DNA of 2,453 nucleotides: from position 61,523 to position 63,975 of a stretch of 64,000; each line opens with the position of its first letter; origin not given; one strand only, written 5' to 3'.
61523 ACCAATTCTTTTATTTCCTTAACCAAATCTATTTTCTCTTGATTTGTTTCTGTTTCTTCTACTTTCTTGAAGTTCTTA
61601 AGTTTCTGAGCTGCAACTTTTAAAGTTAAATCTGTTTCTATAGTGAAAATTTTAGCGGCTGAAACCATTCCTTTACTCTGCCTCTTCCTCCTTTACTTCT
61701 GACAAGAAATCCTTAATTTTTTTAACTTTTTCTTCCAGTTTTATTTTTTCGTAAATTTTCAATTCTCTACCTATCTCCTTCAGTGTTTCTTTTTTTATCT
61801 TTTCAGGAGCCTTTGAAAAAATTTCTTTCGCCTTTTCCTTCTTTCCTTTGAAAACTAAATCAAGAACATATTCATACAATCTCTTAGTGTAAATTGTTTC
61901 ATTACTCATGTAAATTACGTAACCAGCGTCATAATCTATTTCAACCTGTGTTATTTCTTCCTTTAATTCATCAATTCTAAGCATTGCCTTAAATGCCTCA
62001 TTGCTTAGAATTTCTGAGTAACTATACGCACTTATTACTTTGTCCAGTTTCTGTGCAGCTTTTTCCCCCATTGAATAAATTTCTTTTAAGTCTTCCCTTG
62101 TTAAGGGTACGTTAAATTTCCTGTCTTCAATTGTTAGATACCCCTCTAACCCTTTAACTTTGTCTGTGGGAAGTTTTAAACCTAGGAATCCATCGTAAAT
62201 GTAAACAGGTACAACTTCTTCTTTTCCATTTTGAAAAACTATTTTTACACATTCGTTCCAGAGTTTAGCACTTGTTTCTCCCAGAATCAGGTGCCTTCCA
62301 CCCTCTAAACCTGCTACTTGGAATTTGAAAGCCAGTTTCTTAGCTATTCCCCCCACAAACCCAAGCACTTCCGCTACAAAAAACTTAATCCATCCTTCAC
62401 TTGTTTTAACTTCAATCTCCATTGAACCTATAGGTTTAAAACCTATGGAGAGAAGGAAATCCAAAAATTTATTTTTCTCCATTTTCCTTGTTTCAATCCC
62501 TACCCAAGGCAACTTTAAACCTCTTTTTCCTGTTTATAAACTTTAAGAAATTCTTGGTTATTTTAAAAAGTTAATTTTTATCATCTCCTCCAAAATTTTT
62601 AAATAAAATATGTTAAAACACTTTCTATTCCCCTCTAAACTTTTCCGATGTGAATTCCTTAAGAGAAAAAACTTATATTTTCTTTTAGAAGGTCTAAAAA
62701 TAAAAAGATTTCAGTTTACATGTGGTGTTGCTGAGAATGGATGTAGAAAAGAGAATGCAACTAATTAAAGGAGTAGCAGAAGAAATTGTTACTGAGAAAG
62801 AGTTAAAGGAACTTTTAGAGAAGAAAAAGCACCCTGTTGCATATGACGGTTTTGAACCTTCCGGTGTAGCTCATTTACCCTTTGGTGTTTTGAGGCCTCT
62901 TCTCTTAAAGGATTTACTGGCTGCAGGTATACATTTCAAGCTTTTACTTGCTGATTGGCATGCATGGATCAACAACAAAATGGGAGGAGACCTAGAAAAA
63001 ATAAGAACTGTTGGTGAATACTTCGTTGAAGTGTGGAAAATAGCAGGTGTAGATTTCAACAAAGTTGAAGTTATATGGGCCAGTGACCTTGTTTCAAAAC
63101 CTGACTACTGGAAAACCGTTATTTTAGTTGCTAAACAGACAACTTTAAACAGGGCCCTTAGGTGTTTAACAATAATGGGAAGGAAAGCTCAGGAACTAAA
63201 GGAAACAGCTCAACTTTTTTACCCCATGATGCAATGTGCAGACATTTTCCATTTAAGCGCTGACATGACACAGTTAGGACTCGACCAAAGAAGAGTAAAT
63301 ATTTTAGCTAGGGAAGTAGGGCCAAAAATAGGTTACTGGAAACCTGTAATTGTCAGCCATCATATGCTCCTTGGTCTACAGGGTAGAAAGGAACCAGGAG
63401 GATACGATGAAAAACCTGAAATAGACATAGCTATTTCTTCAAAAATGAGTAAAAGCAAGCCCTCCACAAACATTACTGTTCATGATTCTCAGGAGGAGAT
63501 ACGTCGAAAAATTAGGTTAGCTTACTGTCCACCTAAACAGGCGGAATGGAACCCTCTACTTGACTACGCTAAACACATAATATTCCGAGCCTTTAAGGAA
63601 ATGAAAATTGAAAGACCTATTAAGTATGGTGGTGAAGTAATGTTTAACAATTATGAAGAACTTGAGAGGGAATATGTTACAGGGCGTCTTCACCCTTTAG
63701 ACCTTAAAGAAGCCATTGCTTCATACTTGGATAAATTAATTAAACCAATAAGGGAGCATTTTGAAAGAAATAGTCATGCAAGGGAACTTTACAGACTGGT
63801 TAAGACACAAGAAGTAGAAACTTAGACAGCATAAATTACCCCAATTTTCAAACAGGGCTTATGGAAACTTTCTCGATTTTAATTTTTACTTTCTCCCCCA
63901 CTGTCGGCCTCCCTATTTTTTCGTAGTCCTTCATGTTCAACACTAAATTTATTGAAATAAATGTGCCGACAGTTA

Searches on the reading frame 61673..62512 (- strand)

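Call 3: search_protein_families(library=pfam, proteins=[window:61673-62512:-], max_evalue=0.1)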
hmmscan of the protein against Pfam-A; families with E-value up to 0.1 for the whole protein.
window:61673-62512:- (279 aa): 2 families
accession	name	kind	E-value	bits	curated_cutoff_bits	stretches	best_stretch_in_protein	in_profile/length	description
PF00177.27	Ribosomal_S7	-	0.016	15.3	24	1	207-246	16-56/148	Ribosomal protein S7p/S5e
PF05029.18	TIMELESS_C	-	0.066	13.9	23.8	0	6-27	46-67/88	Timeless PAB domain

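Call 4: search_protein_families(library=padloc, proteins=[window:61673-62512:-], max_evalue=0.1)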
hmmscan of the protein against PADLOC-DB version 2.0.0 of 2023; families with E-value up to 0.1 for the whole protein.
window:61673-62512:- (279 aa): 0 families

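Call 5: search_protein_families(library=ncbifam, proteins=[window:61673-62512:-], max_evalue=0.1)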
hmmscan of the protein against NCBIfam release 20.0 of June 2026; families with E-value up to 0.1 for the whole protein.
window:61673-62512:- (279 aa): 1 family
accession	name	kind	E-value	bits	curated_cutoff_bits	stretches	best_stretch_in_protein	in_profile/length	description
TIGR01029.1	rpsG_bact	equivalog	0.025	14.6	135.85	0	203-258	11-68/154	30S ribosomal protein S7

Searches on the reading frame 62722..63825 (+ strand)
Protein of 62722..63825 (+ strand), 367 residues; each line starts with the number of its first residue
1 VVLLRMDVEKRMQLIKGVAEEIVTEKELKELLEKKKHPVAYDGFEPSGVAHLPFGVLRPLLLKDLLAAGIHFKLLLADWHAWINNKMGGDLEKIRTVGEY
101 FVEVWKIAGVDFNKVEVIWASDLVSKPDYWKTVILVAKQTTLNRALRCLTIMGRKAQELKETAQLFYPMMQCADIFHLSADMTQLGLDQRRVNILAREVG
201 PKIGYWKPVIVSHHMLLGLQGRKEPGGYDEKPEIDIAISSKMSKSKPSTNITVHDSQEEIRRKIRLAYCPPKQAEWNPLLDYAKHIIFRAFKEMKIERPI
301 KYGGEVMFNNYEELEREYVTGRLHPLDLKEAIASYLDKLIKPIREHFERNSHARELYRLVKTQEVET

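Call 3: search_protein_families(library=pfam, proteins=[window:62722-63825:+], max_evalue=0.1)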
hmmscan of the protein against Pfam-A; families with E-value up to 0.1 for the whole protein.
window:62722-63825:+ (367 aa): 2 families
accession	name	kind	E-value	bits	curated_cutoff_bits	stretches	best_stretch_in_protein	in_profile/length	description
PF00579.31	tRNA-synt_1b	-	2.1e-43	149.2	21.1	2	35-223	3-198/292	tRNA synthetases class I (W and Y)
PF00730.31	HhH-GPD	-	0.045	14.5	26.2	0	134-221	33-67/108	HhH-GPD superfamily base excision DNA repair protein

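Call 48: list_cluster_members(proteins=[P0001, window:62722-63825:+, window:19725-21422:+])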
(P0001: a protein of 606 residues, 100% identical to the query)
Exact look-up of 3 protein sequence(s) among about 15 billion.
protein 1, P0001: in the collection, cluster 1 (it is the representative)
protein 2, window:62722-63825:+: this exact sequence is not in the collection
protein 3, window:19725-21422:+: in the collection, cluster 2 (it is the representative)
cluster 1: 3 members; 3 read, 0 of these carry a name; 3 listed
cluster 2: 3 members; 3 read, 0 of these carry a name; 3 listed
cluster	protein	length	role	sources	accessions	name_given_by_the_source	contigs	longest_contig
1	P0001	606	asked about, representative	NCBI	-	-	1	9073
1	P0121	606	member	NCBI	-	-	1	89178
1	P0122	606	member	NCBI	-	-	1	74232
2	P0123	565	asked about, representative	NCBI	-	-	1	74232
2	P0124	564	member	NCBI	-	-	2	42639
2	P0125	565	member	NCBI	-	-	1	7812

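Call 88: search_protein_families(library=padloc, proteins=[window:62722-63825:+], max_evalue=0.001)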
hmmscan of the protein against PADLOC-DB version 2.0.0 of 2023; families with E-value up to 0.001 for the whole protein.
window:62722-63825:+ (367 aa): 0 families
